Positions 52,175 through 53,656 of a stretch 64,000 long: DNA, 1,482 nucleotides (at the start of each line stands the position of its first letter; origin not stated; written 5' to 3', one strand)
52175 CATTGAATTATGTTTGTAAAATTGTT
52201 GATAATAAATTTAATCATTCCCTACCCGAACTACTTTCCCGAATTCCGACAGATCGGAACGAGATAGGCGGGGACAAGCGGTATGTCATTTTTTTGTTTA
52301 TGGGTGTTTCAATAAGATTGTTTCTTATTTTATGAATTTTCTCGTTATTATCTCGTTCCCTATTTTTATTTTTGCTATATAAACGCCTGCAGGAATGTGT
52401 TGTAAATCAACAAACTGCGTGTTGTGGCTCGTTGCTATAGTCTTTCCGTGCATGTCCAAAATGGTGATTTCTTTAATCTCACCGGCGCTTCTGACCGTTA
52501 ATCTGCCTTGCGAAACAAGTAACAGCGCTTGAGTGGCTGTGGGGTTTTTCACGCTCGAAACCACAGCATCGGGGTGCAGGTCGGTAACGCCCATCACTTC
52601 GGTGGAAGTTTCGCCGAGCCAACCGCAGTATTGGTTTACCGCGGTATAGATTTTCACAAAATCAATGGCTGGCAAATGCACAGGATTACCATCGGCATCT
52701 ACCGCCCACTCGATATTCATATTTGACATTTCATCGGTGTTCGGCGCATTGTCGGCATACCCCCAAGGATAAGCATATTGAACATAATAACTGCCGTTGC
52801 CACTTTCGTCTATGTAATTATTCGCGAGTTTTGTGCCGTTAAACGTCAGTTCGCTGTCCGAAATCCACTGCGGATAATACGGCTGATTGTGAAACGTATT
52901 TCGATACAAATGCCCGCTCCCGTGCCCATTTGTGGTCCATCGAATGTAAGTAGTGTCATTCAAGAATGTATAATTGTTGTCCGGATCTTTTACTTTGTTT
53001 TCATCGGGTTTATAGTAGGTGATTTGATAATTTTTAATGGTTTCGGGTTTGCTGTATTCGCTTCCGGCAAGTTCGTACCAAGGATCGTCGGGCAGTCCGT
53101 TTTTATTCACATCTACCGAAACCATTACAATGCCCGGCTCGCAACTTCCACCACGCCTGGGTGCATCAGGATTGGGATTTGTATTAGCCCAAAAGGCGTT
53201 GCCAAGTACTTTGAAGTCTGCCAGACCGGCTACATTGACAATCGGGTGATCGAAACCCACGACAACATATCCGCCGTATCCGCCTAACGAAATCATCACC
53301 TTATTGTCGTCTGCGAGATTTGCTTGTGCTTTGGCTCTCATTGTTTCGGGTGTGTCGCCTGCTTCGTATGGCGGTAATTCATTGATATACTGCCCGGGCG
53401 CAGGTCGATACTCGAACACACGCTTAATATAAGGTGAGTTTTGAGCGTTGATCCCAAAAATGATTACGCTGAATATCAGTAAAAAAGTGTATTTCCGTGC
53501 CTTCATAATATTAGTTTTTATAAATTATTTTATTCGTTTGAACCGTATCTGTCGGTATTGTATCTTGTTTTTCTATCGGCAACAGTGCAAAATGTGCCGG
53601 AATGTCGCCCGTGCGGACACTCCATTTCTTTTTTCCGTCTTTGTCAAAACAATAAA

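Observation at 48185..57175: Cobalamin-riboswitch operon in which B12-capture accessory proteins are T9SS cargo rather than only lipoproteins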

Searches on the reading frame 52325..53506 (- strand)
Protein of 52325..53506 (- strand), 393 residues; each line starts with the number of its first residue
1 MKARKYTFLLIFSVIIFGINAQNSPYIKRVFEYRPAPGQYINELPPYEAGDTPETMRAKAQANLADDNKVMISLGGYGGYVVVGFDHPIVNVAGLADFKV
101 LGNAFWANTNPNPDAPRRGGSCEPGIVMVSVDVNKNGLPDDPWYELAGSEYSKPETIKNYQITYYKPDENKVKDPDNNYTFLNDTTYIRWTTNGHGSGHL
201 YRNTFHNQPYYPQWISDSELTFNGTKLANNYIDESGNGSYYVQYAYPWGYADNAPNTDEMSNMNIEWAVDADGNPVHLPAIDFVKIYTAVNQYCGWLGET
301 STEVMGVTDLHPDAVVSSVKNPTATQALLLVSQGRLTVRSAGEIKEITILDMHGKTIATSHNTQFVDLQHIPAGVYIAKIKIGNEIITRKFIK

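Call 3: search_protein_families(library=pfam, proteins=[window:52325-53506:-], max_evalue=0.01)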
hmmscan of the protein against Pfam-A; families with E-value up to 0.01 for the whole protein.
window:52325-53506:- (393 aa): 1 family
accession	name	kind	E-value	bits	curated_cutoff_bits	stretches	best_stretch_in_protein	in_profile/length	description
PF18962.6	Por_Secre_tail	-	1.4e-07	32.2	27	1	334-392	8-74/75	Secretion system C-terminal sorting domain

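Call 4: search_protein_families(library=ncbifam, proteins=[window:52325-53506:-], max_evalue=0.01)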
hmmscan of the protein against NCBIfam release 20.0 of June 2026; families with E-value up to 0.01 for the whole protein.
window:52325-53506:- (393 aa): 1 family
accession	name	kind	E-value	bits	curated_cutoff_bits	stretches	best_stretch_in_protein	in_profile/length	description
TIGR04183.1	Por_Secre_tail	domain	6e-10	39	23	1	340-393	16-71/72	T9SS type A sorting domain-containing protein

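Call 11: search_solved_structures(query=window:52325-53506:-, max_evalue=1)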
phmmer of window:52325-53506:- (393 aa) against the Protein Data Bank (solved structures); distinct sequences matched with E-value up to 1: 7.
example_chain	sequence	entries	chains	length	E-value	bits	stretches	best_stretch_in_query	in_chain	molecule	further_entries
8blw_B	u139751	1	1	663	2.8e-80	273.4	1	24-311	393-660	YncE family protein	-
7biz_A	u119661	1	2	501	9.7e-49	169.5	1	24-310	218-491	Cell surface protein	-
5hfs_A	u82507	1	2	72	0.25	13.4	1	331-391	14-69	Gingipain R2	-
7pq4_A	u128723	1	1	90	0.31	13.1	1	330-391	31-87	Arginine-specific cysteine proteinase (Arg-gingipain)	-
6gun_A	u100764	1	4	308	0.53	12.3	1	231-295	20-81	EstB from Aspergillus nidulans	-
5ag9_A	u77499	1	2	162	0.58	12.2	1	330-391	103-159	Gingipain R2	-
5ag8_A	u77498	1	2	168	0.82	11.7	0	330-391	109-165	GINGIPAIN R2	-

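Call 22: search_solved_structures(query=window:52325-53506:-, max_evalue=0.00001, show_alignments=2)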
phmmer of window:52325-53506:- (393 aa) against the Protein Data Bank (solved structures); distinct sequences matched with E-value up to 0.00001: 2.
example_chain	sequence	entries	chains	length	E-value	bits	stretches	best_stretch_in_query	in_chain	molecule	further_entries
8blw_B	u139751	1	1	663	2.8e-80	273.4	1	24-311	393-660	YncE family protein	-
7biz_A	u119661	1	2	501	9.7e-49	169.5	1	24-310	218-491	Cell surface protein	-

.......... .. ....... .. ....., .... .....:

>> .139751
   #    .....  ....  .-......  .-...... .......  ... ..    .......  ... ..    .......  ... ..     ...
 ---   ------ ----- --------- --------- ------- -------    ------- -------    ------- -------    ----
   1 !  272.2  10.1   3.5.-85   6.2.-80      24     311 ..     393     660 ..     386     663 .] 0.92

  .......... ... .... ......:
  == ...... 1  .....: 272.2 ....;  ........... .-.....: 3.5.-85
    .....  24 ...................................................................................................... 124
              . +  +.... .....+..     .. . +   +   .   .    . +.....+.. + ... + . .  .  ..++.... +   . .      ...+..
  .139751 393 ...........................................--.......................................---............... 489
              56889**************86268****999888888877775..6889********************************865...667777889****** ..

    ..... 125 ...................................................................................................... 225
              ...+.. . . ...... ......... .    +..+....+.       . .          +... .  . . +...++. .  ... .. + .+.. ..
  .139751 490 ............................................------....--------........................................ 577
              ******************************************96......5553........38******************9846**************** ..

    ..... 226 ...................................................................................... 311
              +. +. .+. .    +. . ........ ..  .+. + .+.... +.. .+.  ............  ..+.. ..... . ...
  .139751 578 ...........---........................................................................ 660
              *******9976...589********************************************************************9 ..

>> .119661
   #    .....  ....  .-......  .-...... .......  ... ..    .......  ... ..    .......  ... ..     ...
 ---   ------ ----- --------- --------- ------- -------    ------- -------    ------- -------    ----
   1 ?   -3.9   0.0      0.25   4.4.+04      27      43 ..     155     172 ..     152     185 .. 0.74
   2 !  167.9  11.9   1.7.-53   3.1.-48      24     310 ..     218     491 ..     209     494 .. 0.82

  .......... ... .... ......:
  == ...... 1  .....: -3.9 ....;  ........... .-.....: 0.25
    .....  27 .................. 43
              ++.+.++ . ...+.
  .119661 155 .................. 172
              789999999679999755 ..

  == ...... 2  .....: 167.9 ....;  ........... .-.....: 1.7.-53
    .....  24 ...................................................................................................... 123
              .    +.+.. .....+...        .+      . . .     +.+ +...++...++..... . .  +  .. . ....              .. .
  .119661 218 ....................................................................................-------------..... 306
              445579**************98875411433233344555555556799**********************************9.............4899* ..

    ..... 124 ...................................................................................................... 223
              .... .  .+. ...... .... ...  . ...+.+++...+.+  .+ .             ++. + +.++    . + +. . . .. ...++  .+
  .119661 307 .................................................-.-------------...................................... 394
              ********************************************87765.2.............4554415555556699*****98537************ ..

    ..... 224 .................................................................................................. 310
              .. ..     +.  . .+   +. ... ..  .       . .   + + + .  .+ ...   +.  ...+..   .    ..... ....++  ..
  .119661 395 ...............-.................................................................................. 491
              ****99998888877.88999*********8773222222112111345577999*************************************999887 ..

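Call 27: find_homologous_proteins(query=window:52325-53506:-, max_evalue=0.00001)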
Query window:52325-53506:- (393 aa): 6518 proteins with E <= 0.00001 among 8000 candidates; the best 120 are listed.
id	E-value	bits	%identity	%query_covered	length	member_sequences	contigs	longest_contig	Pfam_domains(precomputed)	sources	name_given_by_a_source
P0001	2.6e-209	713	76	100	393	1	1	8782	PF18962.8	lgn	-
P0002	2.1e-195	667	74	97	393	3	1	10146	PF18962.8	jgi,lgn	-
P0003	3.8e-188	643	68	99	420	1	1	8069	PF18962.8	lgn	-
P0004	3.8e-181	620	67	98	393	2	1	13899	PF18962.8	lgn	-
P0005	2.9e-176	604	55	74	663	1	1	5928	-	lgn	-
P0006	1.4e-172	592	54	74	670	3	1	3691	-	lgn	-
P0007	2.8e-161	555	64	90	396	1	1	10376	PF18962.8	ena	-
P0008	2.6e-158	545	63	94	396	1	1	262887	PF18962.8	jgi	-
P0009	6.8e-157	541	59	100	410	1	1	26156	PF18962.8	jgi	-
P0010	3.7e-156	538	59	100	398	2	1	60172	-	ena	-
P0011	2.4e-155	535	60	99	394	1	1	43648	PF18962.8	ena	-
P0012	8.2e-154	530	57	100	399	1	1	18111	-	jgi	jgi:hypothetical protein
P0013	1.1e-153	530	61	96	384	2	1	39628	PF18962.8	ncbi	-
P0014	1.3e-153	530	60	99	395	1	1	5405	PF18962.8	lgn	-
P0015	1.6e-153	529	59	99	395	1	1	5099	-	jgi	jgi:hypothetical protein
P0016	2.2e-153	529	61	95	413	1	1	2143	PF18962.8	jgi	jgi:hypothetical protein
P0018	1.1e-152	527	60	99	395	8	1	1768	PF18962.8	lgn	-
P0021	2.7e-151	522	60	99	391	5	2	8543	PF18962.8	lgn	-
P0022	3.0e-151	522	58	100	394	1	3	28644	PF18962.8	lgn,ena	-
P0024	2.0e-150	519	57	100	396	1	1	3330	PF18962.8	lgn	-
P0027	1.3e-149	517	58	100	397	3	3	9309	PF18962.8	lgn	-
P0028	2.8e-149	515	60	90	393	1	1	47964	PF18962.8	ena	-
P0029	4.5e-149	515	58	100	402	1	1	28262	PF18962.8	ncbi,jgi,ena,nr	ncbi:MAG: T9SS type A sorting domain-containing protein [Candidatus Azobacteroides sp.]|nr:T9SS type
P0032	1.2e-148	513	59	99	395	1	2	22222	PF18962.8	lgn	-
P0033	2.2e-148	513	59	98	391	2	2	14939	PF18962.8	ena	-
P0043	4.6e-146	505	56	99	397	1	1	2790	PF18962.8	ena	-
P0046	2.1e-145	503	57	99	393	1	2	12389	PF18962.8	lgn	-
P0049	4.5e-145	502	57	94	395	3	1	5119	PF18962.8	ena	-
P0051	1.7e-144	500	57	99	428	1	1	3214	PF18962.8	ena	-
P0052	2.9e-144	499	57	90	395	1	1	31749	PF18962.8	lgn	-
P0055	5.7e-144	498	58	94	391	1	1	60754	PF18962.8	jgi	-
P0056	5.9e-144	498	56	98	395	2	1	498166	PF18962.8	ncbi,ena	-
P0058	1.2e-143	497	56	100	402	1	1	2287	PF18962.8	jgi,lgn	-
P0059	1.3e-143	497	57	98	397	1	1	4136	PF18962.8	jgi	jgi:hypothetical protein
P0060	4.8e-143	495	57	93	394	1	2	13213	PF18962.8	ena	-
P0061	8.4e-143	494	57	99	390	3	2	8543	PF18962.8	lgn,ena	-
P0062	1.2e-142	494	56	100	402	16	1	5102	PF18962.8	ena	-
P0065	1.8e-142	493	56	98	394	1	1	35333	PF18962.8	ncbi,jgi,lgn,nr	ncbi:MAG: T9SS type A sorting domain-containing protein [Bacteroidales bacterium]|jgi:hypothetical p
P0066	2.0e-142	493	58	96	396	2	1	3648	PF18962.8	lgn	-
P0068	3.5e-142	492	56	98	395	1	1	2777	PF18962.8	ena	-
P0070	6.0e-142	491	57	94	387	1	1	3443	PF18962.8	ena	-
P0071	9.9e-142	491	56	98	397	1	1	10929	PF18962.8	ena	-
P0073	2.2e-141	490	54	96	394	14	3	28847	PF18962.8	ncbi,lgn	ncbi:MAG: T9SS type A sorting domain-containing protein [Muribaculaceae bacterium]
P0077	6.8e-141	488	56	100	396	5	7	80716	PF18962.8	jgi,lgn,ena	-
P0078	8.2e-141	488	57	99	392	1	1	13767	PF18962.8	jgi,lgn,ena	-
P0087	2.7e-139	483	53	100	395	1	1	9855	PF18962.8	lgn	-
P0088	4.5e-139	482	54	100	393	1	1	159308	PF18962.8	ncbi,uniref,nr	ncbi:T9SS type A sorting domain-containing protein [Dysgonomonas sp. 520]|uniref:T9SS type A sorting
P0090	6.0e-139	481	57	100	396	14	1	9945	PF18962.8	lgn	-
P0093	9.7e-139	481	59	93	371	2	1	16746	PF18962.8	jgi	jgi:hypothetical protein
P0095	2.1e-138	480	54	98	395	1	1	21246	PF18962.8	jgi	jgi:hypothetical protein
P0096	4.5e-138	479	55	95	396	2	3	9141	PF18962.8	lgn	-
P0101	1.6e-137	477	54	100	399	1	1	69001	PF18962.8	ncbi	-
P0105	2.3e-137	476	55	99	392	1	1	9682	PF18962.8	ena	-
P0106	2.7e-137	476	57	94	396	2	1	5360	PF18962.8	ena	-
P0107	4.8e-137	475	56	95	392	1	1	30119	PF18962.8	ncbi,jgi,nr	ncbi:MAG: T9SS type A sorting domain-containing protein [Bacteroidales bacterium]|jgi:hypothetical p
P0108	5.3e-137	475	53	100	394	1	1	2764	PF18962.8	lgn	-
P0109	9.3e-137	474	55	98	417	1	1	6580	PF18962.8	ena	-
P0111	1.7e-136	473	55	100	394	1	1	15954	PF18962.8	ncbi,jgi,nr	ncbi:MAG: T9SS type A sorting domain-containing protein [Dysgonamonadaceae bacterium]|jgi:hypothetic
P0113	3.1e-136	473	62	79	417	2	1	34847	PF18962.8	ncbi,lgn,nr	ncbi:MAG: T9SS type A sorting domain-containing protein [Prevotellaceae bacterium]|nr:T9SS type A so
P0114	3.5e-136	472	57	91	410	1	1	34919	PF18962.8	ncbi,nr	ncbi:T9SS type A sorting domain-containing protein [Bacteroidales bacterium OttesenSCG-928-C19]|nr:T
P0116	5.1e-136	472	55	98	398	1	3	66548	PF18962.8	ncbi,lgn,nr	ncbi:MAG: T9SS type A sorting domain-containing protein [Candidatus Azobacteroides sp.]|nr:T9SS type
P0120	1.8e-135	470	54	99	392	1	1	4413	PF18962.8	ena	-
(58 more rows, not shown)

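Call 39: find_related_loci(query=A1, collection=genome_contigs, flank=10000)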
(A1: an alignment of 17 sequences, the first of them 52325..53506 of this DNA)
Query A1 (393 aa) in genome_contigs; peptide patterns used: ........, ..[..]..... (x = any residue, [..] = any of these).
600 stretches matched a pattern (row limit reached: there are more); 594 encode a relative of the query (tblastn E <= 1e-3); the best 80 are kept; 80 distinct loci.
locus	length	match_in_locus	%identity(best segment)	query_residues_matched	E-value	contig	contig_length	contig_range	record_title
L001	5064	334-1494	59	9-393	2e-152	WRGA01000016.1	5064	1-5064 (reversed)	MAG: Candidatus Azobacteroides sp. isolate Mp193P4bin6 JGI24699J35502_11130341, whole genome shotgun sequence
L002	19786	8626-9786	60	9-393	1e-146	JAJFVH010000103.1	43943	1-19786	MAG: Bacteroidales bacterium isolate bin.687 k141_3339039, whole genome shotgun sequence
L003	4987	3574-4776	56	1-393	3e-147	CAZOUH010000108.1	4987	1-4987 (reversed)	MAG TPA_asm: uncultured Paludibacter sp. isolate binchicken_co88_149 genome assembly, contig: NODE_30682_length_4987_cov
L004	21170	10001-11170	56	8-393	1e-144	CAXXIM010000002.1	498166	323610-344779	MAG: Prolixibacteraceae bacterium isolate ef7765ba-7ead-4b2a-8fe4-832c187d60b8 genome assembly, contig: contig_2, whole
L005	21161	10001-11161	58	1-379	2e-144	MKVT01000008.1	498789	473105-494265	MAG: Paludibacter sp. 47-17 scnpilot_p_inoc_scaffold_20, whole genome shotgun sequence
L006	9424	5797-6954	60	10-393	2e-143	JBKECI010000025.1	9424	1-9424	MAG: Paludibacteraceae bacterium isolate VLC_050 k251_1019823, whole genome shotgun sequence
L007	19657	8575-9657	60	8-359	3e-143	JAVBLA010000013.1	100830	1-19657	MAG: Bacteroidales bacterium isolate EPI_MAG_00011 c_000002694633, whole genome shotgun sequence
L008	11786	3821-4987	54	10-393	2e-139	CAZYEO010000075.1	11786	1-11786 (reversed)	MAG TPA_asm: uncultured Muribaculaceae bacterium isolate SRP335695_co1_119 genome assembly, contig: NODE_2568_length_117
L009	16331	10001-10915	67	8-311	3e-139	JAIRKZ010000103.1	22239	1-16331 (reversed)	MAG: Tannerellaceae bacterium isolate Cc175_bin27 k119_3192328, whole genome shotgun sequence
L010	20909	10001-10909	65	10-311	6e-139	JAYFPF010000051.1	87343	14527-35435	MAG: Paludibacter sp. isolate CA_102 c_CA_000000025706, whole genome shotgun sequence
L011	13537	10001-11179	55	1-393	5e-139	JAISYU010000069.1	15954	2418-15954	MAG: Dysgonamonadaceae bacterium isolate Nc350_bin47 k119_561814, whole genome shotgun sequence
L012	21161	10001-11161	59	7-381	2e-138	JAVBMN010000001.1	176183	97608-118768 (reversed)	MAG: Bacteroidaceae bacterium isolate EPI_MAG_00053 c_000002258683, whole genome shotgun sequence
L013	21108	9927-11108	54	1-393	3e-137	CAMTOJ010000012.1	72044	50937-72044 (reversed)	MAG TPA_asm: uncultured Bacteroidales bacterium isolate SRR7610123_bin.2_metaWRAP_v1.3_MAG genome assembly, contig: ERZ1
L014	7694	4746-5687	67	1-311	6e-137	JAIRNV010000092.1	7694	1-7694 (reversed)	MAG: Dysgonamonadaceae bacterium isolate Cd354_bin49 k119_261240, whole genome shotgun sequence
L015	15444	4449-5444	60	8-332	6e-136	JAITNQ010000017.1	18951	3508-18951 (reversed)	MAG: Candidatus Symbiothrix sp. isolate Po218_bin22 k119_4447761, whole genome shotgun sequence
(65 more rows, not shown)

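Call 46: search_protein_families(library=ncbifam, alignment_id=A2, max_evalue=0.01)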
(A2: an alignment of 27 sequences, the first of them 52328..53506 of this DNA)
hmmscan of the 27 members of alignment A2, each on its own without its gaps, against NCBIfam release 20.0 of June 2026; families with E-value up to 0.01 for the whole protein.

A. member 1, window:52328-53506:- (393 aa): 1 family
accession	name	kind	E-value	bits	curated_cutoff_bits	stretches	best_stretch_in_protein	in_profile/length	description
TIGR04183.1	Por_Secre_tail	domain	6e-10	39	23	1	340-393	16-71/72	T9SS type A sorting domain-containing protein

B. families by the number of members that match (of 27 scanned): 4 families
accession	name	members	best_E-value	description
TIGR04183.1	Por_Secre_tail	14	6e-10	T9SS type A sorting domain-containing protein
NF052644.1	T9SS_DNase_Rie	6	1.9e-06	T9SS-dependent surface endonuclease, AS87_RS02955 family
NF050177.1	TapA_OM_Porphy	3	0.00037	TapA/TapC family T9SS-dependent outer membrane protein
NF033170.0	lipo_LIC13355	3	0.0052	LIC_13355 family lipoprotein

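Call 47: find_encoding_contigs(protein=P0001, flank=10000, max_places=3)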
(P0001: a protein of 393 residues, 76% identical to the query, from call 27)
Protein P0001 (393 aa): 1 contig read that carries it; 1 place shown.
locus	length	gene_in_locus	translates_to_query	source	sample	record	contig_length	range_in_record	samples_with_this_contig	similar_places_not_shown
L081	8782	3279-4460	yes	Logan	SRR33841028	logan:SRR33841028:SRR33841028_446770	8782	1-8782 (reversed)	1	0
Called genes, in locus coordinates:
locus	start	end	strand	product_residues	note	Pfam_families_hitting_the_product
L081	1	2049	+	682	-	?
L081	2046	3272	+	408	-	PF16819:DUF5074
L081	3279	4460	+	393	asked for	PF18962:Por_Secre_tail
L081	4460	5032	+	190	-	PF20221:DUF6580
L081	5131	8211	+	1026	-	PF16819:DUF5074, PF13927:Ig_3, PF13895:Ig_2, PF13927:Ig_3, PF07679:I-set, PF13895:Ig_2, PF13927:Ig_3, PF18962:Por_Secre_tail, +6 more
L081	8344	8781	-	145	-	?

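Call 59: search_protein_families(library=pfam, alignment_id=A4, max_evalue=0.01)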
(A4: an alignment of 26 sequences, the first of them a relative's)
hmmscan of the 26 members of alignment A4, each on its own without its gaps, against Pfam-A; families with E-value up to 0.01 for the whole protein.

A. member 1, L005:11210-14218:+ (1003 aa): 3 families
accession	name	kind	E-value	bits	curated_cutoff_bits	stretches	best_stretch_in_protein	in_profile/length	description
PF14717.12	DUF4465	-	3.3e-28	99.7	25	1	83-279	5-175/176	Domain of unknown function (DUF4465)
PF18962.6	Por_Secre_tail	-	1.9e-08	34.9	27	1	939-996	1-64/75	Secretion system C-terminal sorting domain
PF21461.3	HL_N-beta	-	0.0017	18.5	27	1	594-645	7-52/57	Hyaluronate lyase, N-terminal beta-sheet domain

B. families by the number of members that match (of 26 scanned): 46 families (the first 25 are shown)
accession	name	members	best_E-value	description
PF18962.6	Por_Secre_tail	21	6.9e-15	Secretion system C-terminal sorting domain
PF14717.12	DUF4465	14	3.1e-49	Domain of unknown function (DUF4465)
PF16819.11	DUF5074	11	6.9e-127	Domain of unknown function (DUF5074)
PF00041.27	fn3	8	9.2e-70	Fibronectin type III domain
PF25059.1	FN3_DSCAM-DSCAML_C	8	7.4e-25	DSCAM/DSCAML C-terminal Fn3-like domain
PF23608.1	Ig_ILCR1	8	1.8e-11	ILCR1 Ig-like domain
PF17957.7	Big_7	7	1.9e-10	Bacterial Ig domain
PF18370.7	RGI_lyase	6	4.4e-19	Rhamnogalacturonan I lyases beta-sheet domain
PF16967.11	TcfC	5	2.6e-06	E-set like domain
PF25523.1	Ig_RIMBP2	4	4e-18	RIMBP2-like, immunoglobulin-like domain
PF24421.1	Ig_J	4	9.2e-16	Tip attachment protein J, Ig-like domain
PF10179.15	NDNF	4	4.9e-11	Neuron-derived neurotrophic factor, first Fn(III) domain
PF25788.1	Ig_Rha78A_N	4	5.7e-11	Rha78A-like, N-terminal immunoglobulin domain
PF21461.3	HL_N-beta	4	3e-09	Hyaluronate lyase, N-terminal beta-sheet domain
PF09294.16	Interfer-bind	4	2.9e-07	Interferon-alpha/beta receptor, fibronectin type III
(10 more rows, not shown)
